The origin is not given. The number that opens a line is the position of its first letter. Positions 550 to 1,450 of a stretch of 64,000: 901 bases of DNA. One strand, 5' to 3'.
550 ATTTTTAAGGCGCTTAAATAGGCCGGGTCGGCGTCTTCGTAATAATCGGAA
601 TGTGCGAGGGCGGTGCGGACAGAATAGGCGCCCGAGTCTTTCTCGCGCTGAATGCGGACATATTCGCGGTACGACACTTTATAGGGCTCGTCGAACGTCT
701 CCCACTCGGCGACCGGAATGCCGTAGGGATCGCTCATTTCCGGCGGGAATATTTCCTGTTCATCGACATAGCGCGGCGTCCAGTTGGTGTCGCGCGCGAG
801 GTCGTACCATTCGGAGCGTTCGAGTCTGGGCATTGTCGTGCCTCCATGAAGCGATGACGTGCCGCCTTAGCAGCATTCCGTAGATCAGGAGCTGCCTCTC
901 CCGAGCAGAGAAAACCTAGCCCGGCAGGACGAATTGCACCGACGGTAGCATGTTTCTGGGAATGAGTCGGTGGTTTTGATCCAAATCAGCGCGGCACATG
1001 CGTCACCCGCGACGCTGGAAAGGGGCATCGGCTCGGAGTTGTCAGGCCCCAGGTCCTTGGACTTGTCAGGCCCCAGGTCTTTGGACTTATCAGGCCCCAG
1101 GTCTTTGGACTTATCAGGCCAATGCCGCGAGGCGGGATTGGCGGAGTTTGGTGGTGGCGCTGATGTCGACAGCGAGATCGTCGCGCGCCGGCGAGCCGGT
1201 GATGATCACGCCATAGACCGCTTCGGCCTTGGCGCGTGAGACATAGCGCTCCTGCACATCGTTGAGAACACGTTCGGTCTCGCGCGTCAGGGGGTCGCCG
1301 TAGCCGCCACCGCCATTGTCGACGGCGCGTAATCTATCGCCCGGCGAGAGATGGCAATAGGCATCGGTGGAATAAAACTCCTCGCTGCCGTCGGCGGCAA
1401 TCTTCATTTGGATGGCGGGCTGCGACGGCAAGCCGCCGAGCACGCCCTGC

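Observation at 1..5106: Hydantoinase A/B pair transcribed toward a soluble di-iron monooxygenase operon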

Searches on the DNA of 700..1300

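Call 77: search_rna_families(source=window, start=700, end=1300, threshold=evalue, max_evalue=1)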
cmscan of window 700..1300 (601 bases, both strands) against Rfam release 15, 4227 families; matches with E-value up to 1: 1.
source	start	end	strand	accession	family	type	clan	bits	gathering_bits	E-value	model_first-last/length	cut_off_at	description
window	770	802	+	RF01541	TB11Cs4H3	Gene; snRNA; snoRNA; HACA-box;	-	19.3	40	0.49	1-74/74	no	Trypanosomatid snoRNA TB11Cs4H3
